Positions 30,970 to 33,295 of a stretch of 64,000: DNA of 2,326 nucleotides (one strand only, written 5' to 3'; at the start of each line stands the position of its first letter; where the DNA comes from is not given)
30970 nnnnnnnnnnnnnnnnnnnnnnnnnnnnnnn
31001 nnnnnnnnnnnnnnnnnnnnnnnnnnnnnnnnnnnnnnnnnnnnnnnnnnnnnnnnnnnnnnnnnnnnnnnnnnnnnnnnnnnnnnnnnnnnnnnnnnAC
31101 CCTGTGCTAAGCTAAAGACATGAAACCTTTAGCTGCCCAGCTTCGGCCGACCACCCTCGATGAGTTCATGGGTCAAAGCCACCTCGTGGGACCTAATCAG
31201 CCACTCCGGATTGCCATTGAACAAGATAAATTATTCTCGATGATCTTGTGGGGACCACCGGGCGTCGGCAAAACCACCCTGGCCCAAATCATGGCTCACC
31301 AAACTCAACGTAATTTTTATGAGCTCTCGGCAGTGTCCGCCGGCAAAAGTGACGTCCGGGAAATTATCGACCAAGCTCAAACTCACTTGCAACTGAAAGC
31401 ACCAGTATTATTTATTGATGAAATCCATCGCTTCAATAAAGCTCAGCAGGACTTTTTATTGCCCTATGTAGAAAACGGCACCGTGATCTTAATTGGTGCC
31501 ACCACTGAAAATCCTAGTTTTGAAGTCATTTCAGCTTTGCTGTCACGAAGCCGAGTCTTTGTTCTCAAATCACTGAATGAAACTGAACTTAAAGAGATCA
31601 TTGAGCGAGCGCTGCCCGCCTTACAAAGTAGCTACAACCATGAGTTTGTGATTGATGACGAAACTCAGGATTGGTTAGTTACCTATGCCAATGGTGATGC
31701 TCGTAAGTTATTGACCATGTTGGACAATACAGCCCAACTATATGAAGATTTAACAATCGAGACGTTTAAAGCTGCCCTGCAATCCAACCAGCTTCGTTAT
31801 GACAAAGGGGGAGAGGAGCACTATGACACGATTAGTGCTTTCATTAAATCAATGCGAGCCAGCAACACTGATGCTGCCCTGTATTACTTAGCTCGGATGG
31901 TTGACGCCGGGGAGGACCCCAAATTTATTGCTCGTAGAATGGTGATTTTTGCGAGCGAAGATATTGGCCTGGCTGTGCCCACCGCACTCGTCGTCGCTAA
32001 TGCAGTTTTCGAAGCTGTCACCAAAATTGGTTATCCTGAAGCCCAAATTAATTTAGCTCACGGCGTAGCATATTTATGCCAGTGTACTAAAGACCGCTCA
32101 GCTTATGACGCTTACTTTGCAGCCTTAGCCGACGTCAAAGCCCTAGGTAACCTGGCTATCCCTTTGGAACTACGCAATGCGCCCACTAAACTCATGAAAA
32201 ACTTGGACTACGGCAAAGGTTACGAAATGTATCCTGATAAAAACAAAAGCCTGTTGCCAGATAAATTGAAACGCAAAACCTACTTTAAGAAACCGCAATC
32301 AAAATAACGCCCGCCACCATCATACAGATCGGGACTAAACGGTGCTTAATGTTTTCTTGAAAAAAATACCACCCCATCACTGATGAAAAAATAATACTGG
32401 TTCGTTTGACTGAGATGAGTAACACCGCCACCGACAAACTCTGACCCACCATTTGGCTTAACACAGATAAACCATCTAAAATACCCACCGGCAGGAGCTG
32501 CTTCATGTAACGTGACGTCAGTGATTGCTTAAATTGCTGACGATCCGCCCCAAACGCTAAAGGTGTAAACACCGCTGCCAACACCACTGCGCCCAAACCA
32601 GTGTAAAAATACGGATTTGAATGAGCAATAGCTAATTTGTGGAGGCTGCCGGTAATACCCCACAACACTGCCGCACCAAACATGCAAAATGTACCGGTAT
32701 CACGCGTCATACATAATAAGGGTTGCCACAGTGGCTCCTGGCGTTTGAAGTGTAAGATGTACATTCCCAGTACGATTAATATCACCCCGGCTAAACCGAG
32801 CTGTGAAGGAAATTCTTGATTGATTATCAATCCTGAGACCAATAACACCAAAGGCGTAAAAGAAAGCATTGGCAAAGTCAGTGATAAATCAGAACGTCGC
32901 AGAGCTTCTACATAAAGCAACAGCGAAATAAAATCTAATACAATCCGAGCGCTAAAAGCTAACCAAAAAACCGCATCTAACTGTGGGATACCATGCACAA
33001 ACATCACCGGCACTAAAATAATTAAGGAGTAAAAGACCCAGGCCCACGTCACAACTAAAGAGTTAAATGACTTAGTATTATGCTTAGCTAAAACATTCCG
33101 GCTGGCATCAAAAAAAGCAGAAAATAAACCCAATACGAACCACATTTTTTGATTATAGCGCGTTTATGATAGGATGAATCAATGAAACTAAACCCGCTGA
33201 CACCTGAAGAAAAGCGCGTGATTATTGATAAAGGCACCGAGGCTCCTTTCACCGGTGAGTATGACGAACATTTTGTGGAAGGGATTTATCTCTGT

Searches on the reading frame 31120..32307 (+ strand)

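Call 86: search_protein_families(library=pfam, proteins=[window:31120-32307:+], max_evalue=0.001)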
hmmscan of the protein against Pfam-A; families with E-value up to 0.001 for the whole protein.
window:31120-32307:+ (395 aa): 12 families
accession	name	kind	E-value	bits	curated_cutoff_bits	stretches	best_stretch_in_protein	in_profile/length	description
PF12002.13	MgsA_C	-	1.7e-50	171.6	27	1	248-393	2-152/167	MgsA AAA+ ATPase C terminal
PF16193.11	AAA_assoc_2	-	9.7e-23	80.7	34.3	1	174-246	3-81/81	AAA C-terminal domain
PF00004.35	AAA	-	2.1e-19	70.7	21.2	1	41-146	1-125/131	ATPase family associated with various cellular activities (AAA)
PF05496.18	RuvB_N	-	2.2e-16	60.5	27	1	8-127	1-119/159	Holliday junction DNA helicase RuvB P-loop domain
PF07728.20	AAA_5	-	5.1e-09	36.7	22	1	41-131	2-104/139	AAA domain (dynein-related subfamily)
PF13173.12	AAA_14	-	3.2e-07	30.9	27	1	41-156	5-127/129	AAA domain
PF13401.12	AAA_22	-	5e-07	30.5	27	0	41-66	8-36/130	AAA domain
PF00158.32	Sigma54_activat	-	6.6e-06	26.3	20.2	0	95-139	95-140/168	Sigma-54 interaction domain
PF01078.27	Mg_chelatase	-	2.9e-05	24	20.3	0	39-73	23-61/207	Magnesium chelatase, subunit ChlI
PF20720.3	nSTAND3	-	3.2e-05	24.1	27.2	1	41-101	20-73/155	Novel STAND NTPase 3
PF13191.12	AAA_16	-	4.7e-05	24.4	32.6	0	40-65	26-51/167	AAA ATPase domain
PF14532.12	Sigma54_activ_2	-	6.7e-05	23.6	25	1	41-120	24-96/138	Sigma-54 interaction domain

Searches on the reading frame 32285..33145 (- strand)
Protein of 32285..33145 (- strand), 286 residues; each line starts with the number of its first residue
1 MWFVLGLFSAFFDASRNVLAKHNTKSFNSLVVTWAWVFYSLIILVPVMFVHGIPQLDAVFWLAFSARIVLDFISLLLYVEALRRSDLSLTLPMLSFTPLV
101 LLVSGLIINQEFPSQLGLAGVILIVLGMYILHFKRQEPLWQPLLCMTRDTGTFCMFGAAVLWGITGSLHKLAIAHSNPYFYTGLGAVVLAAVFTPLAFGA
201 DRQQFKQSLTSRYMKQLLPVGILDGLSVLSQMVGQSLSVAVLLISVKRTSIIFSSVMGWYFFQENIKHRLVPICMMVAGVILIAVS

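Call 93: search_protein_families(library=pfam, proteins=[window:32285-33145:-], max_evalue=0.001)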
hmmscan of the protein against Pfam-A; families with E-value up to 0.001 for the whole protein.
window:32285-33145:- (286 aa): 1 family
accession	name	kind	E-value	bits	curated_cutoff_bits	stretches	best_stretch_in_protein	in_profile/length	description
PF00892.27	EamA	-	1.4e-20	74.4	28.2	2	151-284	3-134/135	EamA-like transporter family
